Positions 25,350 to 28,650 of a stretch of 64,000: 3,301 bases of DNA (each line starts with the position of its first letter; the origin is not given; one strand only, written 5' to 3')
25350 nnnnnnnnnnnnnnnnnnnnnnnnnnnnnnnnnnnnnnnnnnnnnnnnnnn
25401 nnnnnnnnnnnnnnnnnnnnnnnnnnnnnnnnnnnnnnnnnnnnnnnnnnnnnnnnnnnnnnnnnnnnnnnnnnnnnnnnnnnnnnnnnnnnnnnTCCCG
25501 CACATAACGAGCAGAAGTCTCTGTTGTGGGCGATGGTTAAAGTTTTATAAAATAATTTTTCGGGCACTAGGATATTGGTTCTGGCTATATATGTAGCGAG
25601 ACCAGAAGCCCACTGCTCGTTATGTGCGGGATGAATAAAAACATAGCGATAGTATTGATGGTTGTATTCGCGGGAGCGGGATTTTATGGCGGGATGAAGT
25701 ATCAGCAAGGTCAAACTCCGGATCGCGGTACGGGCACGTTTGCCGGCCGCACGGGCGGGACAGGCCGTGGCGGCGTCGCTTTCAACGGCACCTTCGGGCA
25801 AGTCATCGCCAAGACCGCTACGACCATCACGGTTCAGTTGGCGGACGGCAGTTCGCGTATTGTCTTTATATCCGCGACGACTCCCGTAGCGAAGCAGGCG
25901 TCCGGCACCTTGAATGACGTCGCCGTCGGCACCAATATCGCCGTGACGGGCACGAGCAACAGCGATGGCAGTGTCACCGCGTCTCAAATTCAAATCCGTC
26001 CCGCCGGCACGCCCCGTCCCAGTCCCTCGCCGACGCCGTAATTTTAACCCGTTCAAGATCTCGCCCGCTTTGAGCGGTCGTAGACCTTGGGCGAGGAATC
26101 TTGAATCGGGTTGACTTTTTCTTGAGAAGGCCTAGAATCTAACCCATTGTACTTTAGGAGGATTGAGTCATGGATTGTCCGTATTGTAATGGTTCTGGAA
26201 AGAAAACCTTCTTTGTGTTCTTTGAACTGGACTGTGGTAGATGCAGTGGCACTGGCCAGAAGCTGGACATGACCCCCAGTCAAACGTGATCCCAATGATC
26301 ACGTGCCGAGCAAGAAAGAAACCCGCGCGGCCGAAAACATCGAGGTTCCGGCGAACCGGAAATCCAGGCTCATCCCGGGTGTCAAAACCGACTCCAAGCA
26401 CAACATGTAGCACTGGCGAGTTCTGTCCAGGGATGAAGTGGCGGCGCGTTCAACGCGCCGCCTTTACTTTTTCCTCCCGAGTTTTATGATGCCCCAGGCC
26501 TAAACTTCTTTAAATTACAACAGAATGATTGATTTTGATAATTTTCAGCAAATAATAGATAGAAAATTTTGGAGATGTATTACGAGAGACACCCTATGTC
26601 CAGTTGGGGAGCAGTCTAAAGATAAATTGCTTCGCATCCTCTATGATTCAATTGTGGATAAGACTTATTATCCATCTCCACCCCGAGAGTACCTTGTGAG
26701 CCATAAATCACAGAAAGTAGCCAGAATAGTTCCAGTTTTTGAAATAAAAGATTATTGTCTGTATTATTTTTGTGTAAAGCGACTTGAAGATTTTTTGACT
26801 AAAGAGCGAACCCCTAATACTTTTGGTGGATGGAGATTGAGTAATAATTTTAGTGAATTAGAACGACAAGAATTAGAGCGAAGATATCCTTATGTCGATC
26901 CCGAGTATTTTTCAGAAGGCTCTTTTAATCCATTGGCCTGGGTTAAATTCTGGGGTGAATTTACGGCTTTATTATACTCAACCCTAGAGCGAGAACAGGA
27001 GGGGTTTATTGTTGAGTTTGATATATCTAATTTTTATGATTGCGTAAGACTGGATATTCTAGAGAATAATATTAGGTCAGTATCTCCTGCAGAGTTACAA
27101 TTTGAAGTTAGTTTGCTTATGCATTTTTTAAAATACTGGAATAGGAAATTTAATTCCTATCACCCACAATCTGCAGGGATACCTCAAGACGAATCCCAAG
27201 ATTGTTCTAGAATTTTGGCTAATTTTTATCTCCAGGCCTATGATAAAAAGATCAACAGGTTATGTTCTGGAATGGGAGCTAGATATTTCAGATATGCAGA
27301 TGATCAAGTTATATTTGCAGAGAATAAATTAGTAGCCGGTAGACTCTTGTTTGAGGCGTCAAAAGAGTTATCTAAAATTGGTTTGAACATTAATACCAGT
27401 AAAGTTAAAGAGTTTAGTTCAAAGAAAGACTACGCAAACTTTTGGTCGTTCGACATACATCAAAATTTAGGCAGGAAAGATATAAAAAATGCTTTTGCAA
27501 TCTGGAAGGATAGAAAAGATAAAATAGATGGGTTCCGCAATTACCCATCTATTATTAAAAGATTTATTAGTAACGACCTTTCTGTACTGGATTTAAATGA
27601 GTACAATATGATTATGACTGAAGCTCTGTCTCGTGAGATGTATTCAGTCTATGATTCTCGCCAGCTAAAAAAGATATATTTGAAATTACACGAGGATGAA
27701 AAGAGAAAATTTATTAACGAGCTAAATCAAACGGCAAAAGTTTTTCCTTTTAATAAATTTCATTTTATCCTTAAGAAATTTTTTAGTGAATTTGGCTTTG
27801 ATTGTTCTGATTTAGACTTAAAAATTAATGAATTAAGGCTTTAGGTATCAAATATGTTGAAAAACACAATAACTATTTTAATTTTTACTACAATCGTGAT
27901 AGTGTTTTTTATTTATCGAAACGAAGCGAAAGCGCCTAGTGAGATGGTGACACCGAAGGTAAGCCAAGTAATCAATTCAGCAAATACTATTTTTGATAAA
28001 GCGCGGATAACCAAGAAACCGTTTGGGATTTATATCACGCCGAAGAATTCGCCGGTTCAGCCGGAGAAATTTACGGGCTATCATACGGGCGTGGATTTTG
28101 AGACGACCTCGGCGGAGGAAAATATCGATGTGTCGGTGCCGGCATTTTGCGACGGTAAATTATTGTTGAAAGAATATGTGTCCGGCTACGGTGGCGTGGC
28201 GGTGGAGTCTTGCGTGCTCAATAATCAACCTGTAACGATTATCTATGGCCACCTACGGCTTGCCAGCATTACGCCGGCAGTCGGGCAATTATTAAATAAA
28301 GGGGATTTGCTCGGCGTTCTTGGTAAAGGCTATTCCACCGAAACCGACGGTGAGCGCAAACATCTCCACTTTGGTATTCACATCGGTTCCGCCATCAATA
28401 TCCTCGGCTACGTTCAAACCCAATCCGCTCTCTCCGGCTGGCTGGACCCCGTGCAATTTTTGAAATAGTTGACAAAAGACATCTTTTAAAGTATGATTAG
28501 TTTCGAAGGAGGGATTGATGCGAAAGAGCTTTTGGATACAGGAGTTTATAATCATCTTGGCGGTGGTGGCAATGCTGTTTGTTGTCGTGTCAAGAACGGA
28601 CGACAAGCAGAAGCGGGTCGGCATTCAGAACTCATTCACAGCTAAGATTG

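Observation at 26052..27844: AT-rich island: orphan YADD reverse transcriptase with its own upstream promoter/SD/39-codon double-CxxCxGxG mini-ORF/150-nt untranslated RNA/GC-hairpin (candidate RT plus ncRNA defence- or retron-like module)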

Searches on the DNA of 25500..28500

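Call 6: search_rna_families(source=window, start=25500, end=28500, threshold=evalue, max_evalue=10)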
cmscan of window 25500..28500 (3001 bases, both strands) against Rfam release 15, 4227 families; matches with E-value up to 10: 6.
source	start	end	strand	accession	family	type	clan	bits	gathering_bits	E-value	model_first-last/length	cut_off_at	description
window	27989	28073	+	RF00370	sroD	Gene; sRNA;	-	20.8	50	0.68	1-86/86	no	sroD RNA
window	26435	26539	-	RF02972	engA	Cis-reg;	-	20.4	46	0.59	1-101/101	no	engA RNA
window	27701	27772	-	RF00530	snoMe28S-Cm2645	Gene; snRNA; snoRNA; CD-box;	CL00069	18.7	48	2.9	1-75/75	no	Small nucleolar RNA Me28S-Cm2645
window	26520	26578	+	RF01611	ceN108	Gene; snRNA; snoRNA; CD-box;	-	18.3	50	2.2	1-70/70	no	Caenorhabditis snoRNA ceN108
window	28112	28130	+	RF03036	osmY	Gene; sRNA;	-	14.2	46.9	8.1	1-72/72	no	osmY RNA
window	27515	27553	+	RF02172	RFPL3-AS1_2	Gene; lncRNA;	-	12.4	40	6.9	1-71/71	no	RFPL3 antisense RNA 1 conserved region 2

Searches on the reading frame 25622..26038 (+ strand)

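Call 4: search_protein_families(library=pfam, proteins=[window:25622-26038:+], max_evalue=0.1)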
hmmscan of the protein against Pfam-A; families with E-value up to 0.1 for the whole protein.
window:25622-26038:+ (139 aa): 1 family
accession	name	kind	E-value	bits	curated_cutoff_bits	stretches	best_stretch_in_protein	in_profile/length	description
PF18914.6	DUF5666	-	0.001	19.8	27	1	59-124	2-60/60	Domain of unknown function (DUF5666)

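Call 73: search_protein_families(library=ncbifam, proteins=[window:25622-26038:+], max_evalue=0.01)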
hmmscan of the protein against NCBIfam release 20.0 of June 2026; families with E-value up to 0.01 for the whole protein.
window:25622-26038:+ (139 aa): 0 families

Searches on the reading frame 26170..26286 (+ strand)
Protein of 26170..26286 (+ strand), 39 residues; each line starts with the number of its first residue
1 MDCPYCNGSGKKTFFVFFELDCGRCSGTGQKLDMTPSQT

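Call 4: search_protein_families(library=pfam, proteins=[window:26170-26286:+], max_evalue=0.1)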
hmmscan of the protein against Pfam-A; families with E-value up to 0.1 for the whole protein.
window:26170-26286:+ (39 aa): 3 families
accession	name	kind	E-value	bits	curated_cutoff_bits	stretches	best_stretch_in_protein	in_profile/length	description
PF00684.25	DnaJ_CXXCXGXG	-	0.0002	22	32.7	1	3-32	18-54/65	DnaJ central domain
PF17302.8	DUF5351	-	0.0015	19.2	27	1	3-11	20-28/29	Family of unknown function (DUF5351)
PF15777.11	Anti-TRAP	-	0.0032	17.9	32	1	2-30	12-41/59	Tryptophan RNA-binding attenuator protein inhibitory protein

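Call 5: search_protein_families(library=padloc, proteins=[window:26170-26286:+], max_evalue=0.1)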
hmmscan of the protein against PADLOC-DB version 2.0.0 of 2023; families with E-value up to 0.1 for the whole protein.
window:26170-26286:+ (39 aa): 0 families
